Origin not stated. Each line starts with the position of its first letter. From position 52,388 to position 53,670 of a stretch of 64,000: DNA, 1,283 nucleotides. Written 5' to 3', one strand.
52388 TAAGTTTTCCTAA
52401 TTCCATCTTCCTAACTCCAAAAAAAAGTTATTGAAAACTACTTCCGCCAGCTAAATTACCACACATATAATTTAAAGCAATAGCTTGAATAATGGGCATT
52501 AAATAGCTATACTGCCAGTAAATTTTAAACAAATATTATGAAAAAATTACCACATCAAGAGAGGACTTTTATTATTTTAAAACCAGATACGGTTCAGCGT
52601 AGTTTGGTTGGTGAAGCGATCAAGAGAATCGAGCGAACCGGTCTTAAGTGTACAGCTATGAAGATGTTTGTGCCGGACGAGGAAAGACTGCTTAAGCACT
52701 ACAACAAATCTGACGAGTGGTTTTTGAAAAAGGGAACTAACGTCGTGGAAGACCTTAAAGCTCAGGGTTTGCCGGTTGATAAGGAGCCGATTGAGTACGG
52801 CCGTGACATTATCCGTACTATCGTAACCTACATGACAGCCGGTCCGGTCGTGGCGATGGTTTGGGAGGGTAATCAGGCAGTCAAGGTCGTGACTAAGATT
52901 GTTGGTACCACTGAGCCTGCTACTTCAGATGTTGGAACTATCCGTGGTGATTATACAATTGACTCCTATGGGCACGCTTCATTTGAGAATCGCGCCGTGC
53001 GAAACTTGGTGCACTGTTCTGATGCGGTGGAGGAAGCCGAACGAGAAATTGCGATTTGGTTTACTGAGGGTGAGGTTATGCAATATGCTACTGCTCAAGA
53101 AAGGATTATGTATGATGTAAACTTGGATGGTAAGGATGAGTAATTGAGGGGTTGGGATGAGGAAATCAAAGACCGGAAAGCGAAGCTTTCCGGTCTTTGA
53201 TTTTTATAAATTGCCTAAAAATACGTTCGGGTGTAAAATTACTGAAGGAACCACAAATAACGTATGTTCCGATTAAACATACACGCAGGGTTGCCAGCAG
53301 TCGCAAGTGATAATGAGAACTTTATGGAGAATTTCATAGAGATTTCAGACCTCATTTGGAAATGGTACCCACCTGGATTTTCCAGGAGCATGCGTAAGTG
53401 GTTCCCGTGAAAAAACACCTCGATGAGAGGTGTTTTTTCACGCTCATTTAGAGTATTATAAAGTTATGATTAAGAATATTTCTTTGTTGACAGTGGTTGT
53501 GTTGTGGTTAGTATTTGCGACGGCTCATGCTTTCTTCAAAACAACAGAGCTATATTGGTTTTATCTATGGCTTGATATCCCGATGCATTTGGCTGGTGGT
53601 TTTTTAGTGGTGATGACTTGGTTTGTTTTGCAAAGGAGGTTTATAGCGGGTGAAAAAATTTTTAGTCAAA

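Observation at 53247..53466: Candidate riboswitch or sRNA between ndk and a small 4-TM membrane protein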

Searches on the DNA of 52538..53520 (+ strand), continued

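Call 27: search_with_rna_model(model_id=R1, sources=[L047, L049, L054, L055, L063, L069, L074, L075, L077, L067, L057, L056, L070], max_evalue=10, filters=off)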
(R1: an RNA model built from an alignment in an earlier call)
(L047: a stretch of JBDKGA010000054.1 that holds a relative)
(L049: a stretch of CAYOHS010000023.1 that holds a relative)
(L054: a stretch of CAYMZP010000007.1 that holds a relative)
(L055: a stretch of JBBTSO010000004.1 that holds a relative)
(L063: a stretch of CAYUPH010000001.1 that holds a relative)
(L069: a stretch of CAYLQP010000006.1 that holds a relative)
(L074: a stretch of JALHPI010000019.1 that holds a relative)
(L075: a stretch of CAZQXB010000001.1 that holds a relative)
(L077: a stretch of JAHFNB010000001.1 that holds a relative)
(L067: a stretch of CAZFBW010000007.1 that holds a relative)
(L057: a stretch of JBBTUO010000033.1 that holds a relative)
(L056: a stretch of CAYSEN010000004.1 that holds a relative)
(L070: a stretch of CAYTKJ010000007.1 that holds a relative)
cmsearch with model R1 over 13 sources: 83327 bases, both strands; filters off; matches with E-value up to 10: 60.
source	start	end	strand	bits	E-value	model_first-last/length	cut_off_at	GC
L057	4021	4167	+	32.7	1.3e-05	1-149/149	no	0.42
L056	3648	3824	+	29.7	6.6e-05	1-149/149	no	0.39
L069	6449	6499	+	24.5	0.001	1-149/149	no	0.37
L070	3605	3747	+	17.9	0.033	1-149/149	no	0.56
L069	6449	6499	-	16.5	0.068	1-149/149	no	0.37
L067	2884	2934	+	16.2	0.081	1-149/149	no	0.41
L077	3752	3799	-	14.7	0.17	1-149/149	no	0.46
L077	3752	3799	+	14.5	0.2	1-149/149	no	0.46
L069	3794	3915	+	14.2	0.22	1-149/149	no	0.42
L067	4699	4825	+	13.4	0.35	1-149/149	no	0.48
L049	5766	5833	-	13.2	0.38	1-149/149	no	0.54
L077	2897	2945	+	12.9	0.46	1-149/149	no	0.37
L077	2901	2943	-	12.6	0.53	1-149/149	no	0.42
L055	6305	6390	-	11.8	0.8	1-149/149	no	0.42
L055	3667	3815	+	11.2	1.1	1-149/149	no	0.49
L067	368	396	+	10.7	1.5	1-149/149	no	0.34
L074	4299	4344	+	10.6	1.6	1-149/149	no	0.39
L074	4306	4337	-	10.2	1.8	1-149/149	no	0.41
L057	4350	4371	-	10.1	2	1-149/149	no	0.59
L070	5127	5198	-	10.1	2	1-149/149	no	0.51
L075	3908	3950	-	9.9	2.3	1-149/149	no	0.51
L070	3605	3747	-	9.8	2.3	1-149/149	no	0.56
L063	5674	5694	+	9.7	2.4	1-149/149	no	0.81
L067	2897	2923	-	9.6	2.6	1-149/149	no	0.59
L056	5658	5680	+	9.6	2.6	1-149/149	no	0.35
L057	4350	4371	+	9.5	2.7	1-149/149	no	0.59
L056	5658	5680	-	9.5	2.7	1-149/149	no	0.35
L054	258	308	+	9.5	2.7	1-149/149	no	0.59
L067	368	396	-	9.5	2.7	1-149/149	no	0.34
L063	5674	5694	-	9.4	2.8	1-149/149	no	0.81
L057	3785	3831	+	9.4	2.9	1-149/149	no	0.43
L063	3714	3836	+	9.4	2.9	1-149/149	no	0.44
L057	377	493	+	9.3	3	1-149/149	no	0.4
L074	4357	4485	+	9.3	3.1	1-149/149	no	0.55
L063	3629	3665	+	9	3.5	1-149/149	no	0.41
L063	3629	3665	-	9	3.6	1-149/149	no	0.41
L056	3827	3854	+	8.6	4.3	1-149/149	no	0.43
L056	3827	3854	-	8.6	4.3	1-149/149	no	0.43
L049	4528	4567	-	8.4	4.9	1-149/149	no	0.57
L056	165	211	-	8.4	5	1-149/149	no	0.26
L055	5846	5894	-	8.3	5.1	1-149/149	no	0.43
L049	4528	4567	+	8.2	5.4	1-149/149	no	0.57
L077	2477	2598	+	8.1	5.6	1-149/149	no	0.43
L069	3622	3666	+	8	6.1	1-149/149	no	0.22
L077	1625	1648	+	7.9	6.2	1-149/149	no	0.62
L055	5846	5894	+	7.9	6.4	1-149/149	no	0.43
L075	913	973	+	7.8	6.7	1-149/149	no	0.46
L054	3606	3645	+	7.7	7.1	1-149/149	no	0.45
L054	5709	5741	+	7.6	7.3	1-149/149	no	0.42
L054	5709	5741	-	7.6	7.5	1-149/149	no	0.42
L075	3975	3996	+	7.5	7.9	1-149/149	no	0.5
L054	4820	4846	-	7.5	8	1-149/149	no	0.63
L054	3793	3928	+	7.4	8.1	1-149/149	no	0.53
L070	4742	4878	+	7.4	8.2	1-149/149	no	0.55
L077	5779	5857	-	7.4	8.2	1-149/149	no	0.47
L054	3607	3644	-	7.4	8.4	1-149/149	no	0.42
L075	3908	3950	+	7.3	8.5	1-149/149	no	0.51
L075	3771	3860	-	7.2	9.3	1-149/149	no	0.52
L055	3821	3852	+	7.2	9.4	1-149/149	no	0.56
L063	6505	6537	-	7.1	9.5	1-149/149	no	0.39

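Call 31: search_rna_families(source=L069, start=3785, end=3950, threshold=evalue, max_evalue=10)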
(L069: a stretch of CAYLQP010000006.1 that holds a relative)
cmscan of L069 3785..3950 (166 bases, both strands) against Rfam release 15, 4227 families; matches with E-value up to 10: 6.
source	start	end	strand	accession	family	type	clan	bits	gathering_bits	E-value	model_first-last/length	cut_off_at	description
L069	3885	3950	+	RF02074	STnc240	Gene; sRNA;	-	21.3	55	0.37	1-77/77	no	Enterobacterial sRNA STnc240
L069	3921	3943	+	RF02084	STnc130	Gene; sRNA;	-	17.6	55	1.6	104-126/135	no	Enterobacteria sRNA STnc130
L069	3915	3950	-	RF02084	STnc130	Gene; sRNA;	-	17.1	55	2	99-135/135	5'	Enterobacteria sRNA STnc130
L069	3917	3949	+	RF04347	Plastid-ccsA-ndhD-2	Cis-reg;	-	16.4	51.5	0.8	1-53/53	no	Plastid-ccsA-ndhD-2 3UTR RNA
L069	3916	3950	+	RF00107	FinP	Gene;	CL00016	14.9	45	1.2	1-35/76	3'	FinP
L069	3914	3950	-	RF02059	STnc50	Gene; sRNA;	-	13.5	55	9.1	45-84/84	5'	Salmonella enterica sRNA STnc40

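Call 32: search_rna_families(source=L074, start=4345, end=4525, threshold=evalue, max_evalue=10)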
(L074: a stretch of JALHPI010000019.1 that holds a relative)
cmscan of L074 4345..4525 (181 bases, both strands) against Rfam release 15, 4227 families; matches with E-value up to 10: 12.
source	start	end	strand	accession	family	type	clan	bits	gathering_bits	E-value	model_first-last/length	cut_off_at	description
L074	4485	4525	-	RF01485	rli61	Cis-reg;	-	22.1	50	0.046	65-106/106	5'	Listeria sRNA rli61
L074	4488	4523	+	RF03710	mir-1451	Gene; miRNA;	-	18.1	85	1.4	1-92/92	no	mir-1451 microRNA precursor family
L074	4488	4523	+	RF04252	mir-8186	Gene; miRNA;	-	16.3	80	0.48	7-54/61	no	mir-8186 microRNA precursor family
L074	4487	4524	-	RF00366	mir-BHRF1-2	Gene; miRNA;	-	14.6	87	5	1-65/65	no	mir-BHRF1-2 microRNA precursor family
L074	4487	4524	+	RF00366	mir-BHRF1-2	Gene; miRNA;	-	14.4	87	5.7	1-65/65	no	mir-BHRF1-2 microRNA precursor family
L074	4489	4524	-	RF02083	OrzO-P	Gene; antitoxin;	-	14.2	60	5.5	44-76/76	no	OrzO-P RNA antitoxin family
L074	4487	4525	-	RF02432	SpF25_sRNA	Gene; sRNA;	-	13.8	48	7.3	63-102/102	5'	Streptococcus sRNA SpF25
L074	4490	4521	-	RF02599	BASRCI408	Gene; sRNA;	-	13.7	398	0.1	3-34/435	no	Brucella sRNA CI408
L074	4488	4525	-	RF02891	AgrB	Gene; antisense;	-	12.9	40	8.9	50-84/84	5'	ArsR-gov region gene B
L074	4488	4523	-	RF01791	F6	Gene; sRNA;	-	12.9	46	9.8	1-57/57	no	F6 TB sRNA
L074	4493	4525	-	RF02144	rsmX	Gene;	CL00106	10.4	56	8.5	82-114/114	5'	rsmX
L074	4371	4473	+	RF00013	6S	Gene;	-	9.6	46.4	6.2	37-151/187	no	6S / SsrS RNA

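Call 34: search_rna_families(source=L074, start=4352, end=4486, threshold=evalue, max_evalue=10, show_alignments=4)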
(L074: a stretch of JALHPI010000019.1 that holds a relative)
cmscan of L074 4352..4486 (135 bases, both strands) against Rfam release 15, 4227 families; matches with E-value up to 10: 1.
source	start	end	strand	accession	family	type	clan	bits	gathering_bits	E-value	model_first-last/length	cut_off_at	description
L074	4371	4472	+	RF00013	6S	Gene;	-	13.2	46.4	0.65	37-150/187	no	6S / SsrS RNA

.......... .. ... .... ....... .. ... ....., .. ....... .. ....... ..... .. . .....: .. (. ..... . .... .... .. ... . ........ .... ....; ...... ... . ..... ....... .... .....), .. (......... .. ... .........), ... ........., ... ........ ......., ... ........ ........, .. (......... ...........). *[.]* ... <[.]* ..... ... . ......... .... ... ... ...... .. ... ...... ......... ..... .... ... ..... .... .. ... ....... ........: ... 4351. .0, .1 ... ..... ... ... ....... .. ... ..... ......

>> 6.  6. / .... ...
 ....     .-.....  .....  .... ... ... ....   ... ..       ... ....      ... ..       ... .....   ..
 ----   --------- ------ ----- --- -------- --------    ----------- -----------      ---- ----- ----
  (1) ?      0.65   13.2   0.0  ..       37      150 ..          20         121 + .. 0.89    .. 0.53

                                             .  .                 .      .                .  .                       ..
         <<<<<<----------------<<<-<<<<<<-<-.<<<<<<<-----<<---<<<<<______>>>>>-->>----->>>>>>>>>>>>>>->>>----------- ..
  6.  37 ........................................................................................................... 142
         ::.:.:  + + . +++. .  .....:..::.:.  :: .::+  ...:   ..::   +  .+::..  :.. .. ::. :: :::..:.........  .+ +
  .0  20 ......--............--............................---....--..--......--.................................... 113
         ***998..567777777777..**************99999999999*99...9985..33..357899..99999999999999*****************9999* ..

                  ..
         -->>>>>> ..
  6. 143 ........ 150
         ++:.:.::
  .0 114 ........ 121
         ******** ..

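Call 36: search_rna_families(source=window, start=53246, end=53406, threshold=evalue, max_evalue=10, show_alignments=3)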
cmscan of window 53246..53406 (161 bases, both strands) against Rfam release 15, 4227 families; matches with E-value up to 10: 1.
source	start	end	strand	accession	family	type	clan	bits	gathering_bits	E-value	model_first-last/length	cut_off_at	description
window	53246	53326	+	RF01673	PhrS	Gene; sRNA;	-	7.2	37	7.6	131-212/212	5'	PhrS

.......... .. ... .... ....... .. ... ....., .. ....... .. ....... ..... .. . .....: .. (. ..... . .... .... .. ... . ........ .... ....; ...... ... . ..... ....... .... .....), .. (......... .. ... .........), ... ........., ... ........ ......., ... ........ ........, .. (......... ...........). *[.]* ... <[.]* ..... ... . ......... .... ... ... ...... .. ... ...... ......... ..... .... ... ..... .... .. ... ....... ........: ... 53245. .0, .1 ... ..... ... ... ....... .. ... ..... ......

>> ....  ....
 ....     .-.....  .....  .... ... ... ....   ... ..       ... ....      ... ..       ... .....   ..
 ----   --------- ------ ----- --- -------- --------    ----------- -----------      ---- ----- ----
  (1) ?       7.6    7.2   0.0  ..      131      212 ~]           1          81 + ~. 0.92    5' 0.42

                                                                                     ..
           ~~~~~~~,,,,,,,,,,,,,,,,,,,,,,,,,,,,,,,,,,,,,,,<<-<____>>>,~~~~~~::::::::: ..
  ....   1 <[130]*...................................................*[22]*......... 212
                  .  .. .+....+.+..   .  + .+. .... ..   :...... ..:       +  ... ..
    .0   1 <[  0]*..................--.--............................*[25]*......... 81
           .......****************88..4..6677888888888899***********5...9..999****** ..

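Call 41: search_rna_families(source=L055, start=3662, end=3818, threshold=evalue, max_evalue=10, show_alignments=2)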
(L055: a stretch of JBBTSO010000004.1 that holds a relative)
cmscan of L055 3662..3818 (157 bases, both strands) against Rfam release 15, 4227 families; matches with E-value up to 10: 3.
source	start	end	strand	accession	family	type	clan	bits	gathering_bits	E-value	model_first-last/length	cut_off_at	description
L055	3680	3801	+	RF00013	6S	Gene;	-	14.8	46.4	0.3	33-154/187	no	6S / SsrS RNA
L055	3681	3735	+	RF02466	Ms_AS-8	Gene; sRNA;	-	13.8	48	1.5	1-74/74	no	Actinobacteria sRNA Ms_AS-8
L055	3769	3809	+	RF02534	Noro_CRE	Cis-reg;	-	13.1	35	2.1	1-52/52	no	Norovirus cis-acting replication element (CRE)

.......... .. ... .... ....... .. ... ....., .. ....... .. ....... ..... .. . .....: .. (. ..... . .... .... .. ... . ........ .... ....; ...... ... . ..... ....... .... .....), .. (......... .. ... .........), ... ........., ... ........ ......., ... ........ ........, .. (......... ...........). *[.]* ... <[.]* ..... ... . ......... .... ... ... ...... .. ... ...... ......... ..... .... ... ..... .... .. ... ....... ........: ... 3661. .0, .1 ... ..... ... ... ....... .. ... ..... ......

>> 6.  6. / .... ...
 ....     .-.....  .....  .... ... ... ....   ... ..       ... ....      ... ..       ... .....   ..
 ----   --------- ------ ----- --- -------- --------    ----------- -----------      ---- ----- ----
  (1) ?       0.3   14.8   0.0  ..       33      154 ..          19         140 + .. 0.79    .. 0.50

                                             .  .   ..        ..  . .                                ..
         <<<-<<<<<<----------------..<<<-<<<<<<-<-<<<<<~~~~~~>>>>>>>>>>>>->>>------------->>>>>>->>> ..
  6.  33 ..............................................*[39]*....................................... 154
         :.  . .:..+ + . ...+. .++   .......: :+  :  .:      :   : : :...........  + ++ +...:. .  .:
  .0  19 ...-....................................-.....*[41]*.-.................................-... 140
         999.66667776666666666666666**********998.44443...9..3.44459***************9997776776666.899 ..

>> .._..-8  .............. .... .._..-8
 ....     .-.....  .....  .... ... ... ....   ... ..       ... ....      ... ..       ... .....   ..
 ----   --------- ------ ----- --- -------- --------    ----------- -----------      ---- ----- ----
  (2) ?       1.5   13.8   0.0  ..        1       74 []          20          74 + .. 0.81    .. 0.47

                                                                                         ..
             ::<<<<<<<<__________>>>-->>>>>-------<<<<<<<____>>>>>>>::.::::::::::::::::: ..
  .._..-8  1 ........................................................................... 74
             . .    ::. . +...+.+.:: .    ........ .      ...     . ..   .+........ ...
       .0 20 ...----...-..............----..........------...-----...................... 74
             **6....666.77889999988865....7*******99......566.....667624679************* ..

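Call 42: search_with_rna_model(model_id=R1, source=L082, max_evalue=10, filters=off, show_alignments=2)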
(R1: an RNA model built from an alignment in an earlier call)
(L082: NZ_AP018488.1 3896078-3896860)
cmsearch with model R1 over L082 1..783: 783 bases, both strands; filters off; matches with E-value up to 10: 21.
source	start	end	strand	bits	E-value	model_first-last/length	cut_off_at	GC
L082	434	450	+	3.9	0.5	1-149/149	no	0.41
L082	434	450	-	3.8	0.51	1-149/149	no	0.41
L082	467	485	+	2.6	0.97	1-149/149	no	0.63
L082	560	596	-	1.9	1.4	1-149/149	no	0.57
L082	467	485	-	1.1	2.1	1-149/149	no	0.63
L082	358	431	+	0.7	2.6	1-149/149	no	0.57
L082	280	309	-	0.7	2.7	1-149/149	no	0.37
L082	64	93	+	0.4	3.1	1-149/149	no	0.37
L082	8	37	-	0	3.8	1-149/149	no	0.5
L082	628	645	+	-0.1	4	1-149/149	no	0.5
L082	280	309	+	-0.6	5.2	1-149/149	no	0.37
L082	148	180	+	-0.8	5.8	1-149/149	no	0.52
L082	690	706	+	-0.8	5.9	1-149/149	no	0.59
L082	96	161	-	-1.2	7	1-149/149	no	0.47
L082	560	596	+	-1.3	7.4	1-149/149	no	0.57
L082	165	192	-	-1.3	7.5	1-149/149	no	0.54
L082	727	736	+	-1.3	7.6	1-149/149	no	0.9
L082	729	746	-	-1.5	8.3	1-149/149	no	0.78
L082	231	269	-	-1.6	8.8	1-149/149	no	0.36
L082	491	505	+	-1.7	9.4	113-127/149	no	0.6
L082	323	335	+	-1.8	9.9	1-149/149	no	0.85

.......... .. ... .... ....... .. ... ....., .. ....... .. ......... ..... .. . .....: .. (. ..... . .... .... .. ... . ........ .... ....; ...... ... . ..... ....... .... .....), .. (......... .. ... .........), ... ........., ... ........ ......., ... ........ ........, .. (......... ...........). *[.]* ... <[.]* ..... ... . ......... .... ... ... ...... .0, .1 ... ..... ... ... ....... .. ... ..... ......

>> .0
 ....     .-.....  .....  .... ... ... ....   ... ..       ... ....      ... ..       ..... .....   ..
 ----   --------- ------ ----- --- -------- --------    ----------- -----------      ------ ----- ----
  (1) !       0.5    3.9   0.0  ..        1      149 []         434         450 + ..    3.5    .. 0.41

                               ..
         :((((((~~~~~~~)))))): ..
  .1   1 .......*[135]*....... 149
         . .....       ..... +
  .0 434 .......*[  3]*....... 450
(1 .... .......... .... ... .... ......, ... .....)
